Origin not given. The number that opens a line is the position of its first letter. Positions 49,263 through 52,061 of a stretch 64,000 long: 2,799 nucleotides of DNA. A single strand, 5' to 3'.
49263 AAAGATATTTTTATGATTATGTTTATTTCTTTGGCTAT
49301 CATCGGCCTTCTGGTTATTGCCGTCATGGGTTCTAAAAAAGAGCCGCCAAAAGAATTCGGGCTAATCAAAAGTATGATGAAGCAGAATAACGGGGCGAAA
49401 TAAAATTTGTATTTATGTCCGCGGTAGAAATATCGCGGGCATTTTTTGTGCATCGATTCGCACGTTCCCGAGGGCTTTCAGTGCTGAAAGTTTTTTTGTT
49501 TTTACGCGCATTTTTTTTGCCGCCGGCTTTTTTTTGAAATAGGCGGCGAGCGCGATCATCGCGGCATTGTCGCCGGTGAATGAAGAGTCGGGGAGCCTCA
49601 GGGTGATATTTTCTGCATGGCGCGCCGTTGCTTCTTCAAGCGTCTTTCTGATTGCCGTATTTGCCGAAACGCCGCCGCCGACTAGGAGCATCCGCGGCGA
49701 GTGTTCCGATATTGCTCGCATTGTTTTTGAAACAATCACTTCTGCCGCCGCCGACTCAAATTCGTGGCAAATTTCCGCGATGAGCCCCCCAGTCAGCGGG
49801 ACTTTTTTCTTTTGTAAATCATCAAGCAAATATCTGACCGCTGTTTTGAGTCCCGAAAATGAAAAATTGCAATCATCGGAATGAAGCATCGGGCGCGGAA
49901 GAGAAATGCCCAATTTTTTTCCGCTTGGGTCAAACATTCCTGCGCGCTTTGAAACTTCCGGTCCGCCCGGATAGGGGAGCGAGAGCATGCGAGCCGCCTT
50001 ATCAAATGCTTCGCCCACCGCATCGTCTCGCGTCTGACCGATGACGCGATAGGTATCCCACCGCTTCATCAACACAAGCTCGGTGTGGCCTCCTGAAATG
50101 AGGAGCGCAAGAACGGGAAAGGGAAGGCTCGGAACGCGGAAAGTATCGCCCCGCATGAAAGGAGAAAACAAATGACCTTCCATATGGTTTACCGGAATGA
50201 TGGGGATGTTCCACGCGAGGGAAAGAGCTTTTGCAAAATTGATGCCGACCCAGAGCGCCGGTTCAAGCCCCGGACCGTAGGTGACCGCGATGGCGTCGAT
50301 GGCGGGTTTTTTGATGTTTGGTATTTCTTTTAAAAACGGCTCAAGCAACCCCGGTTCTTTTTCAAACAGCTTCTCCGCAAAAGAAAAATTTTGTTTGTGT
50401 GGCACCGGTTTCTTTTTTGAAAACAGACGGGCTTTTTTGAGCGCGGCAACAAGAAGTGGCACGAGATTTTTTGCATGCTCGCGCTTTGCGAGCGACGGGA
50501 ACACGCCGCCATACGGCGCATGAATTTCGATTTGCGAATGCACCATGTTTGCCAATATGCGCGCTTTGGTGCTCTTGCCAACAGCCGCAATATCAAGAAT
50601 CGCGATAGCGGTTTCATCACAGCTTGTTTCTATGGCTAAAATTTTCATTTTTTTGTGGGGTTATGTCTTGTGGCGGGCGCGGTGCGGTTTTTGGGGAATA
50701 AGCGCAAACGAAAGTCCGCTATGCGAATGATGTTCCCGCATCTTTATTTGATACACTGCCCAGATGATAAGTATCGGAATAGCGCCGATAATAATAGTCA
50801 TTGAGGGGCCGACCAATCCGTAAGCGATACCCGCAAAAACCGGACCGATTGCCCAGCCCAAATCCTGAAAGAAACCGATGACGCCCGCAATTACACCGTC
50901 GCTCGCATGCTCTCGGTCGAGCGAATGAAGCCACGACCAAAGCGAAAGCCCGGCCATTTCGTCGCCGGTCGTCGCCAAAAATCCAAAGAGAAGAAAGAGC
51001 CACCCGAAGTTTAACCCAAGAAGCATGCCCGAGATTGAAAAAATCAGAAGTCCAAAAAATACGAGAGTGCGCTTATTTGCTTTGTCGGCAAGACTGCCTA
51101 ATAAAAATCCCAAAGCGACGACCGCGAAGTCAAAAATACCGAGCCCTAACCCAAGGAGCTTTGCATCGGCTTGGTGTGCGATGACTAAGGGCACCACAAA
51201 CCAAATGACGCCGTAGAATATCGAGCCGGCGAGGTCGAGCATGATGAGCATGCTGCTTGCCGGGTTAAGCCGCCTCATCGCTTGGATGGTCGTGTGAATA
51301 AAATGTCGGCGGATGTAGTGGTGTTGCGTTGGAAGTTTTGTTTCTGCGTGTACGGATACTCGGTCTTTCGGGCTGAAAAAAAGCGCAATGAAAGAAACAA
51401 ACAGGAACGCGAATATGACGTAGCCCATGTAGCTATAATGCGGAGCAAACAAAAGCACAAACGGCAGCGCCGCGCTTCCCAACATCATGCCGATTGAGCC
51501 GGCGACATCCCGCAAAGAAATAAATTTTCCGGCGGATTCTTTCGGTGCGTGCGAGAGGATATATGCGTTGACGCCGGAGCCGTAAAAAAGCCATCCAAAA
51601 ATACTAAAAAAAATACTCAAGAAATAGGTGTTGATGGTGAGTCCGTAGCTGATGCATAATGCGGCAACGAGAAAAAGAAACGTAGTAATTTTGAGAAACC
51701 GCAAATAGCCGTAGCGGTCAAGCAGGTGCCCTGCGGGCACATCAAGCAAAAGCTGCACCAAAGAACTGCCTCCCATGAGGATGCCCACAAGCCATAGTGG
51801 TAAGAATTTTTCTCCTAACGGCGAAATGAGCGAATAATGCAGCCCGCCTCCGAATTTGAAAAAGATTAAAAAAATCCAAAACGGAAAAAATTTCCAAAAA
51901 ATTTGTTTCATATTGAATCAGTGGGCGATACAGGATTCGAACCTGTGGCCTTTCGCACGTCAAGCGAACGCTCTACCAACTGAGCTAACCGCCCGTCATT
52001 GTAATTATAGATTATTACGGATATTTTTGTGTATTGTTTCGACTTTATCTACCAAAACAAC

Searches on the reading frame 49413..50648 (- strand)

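Call 63: search_protein_families(library=pfam, proteins=[window:49413-50648:-], max_evalue=0.00001)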
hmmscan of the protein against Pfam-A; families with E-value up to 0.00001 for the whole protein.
window:49413-50648:- (411 aa): 1 family
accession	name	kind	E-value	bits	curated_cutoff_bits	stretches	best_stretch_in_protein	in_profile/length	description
PF00814.31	TsaD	-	7.1e-80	268.9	24.8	2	105-366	40-263/264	tRNA N6-adenosine threonylcarbamoyltransferase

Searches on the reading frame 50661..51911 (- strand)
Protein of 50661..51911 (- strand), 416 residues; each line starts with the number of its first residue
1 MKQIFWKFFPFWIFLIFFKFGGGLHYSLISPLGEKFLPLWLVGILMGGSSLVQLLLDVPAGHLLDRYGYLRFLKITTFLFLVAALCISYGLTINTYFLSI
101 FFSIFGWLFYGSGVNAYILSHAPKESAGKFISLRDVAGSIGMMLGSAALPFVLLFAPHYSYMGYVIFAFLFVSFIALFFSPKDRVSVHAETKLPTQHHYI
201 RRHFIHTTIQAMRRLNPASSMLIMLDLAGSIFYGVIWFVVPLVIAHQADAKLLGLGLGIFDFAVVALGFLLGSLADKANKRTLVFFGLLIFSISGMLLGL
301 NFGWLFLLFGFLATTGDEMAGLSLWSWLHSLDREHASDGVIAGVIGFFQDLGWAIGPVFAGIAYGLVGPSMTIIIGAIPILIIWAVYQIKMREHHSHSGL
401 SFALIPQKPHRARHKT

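Call 63: search_protein_families(library=pfam, proteins=[window:50661-51911:-], max_evalue=0.00001)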
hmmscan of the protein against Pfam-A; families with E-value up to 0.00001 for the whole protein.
window:50661-51911:- (416 aa): 1 family
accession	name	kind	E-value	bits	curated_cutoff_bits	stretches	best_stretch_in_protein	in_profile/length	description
PF07690.21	MFS_1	-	3e-25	89.3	33.4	1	25-357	15-347/347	Major Facilitator Superfamily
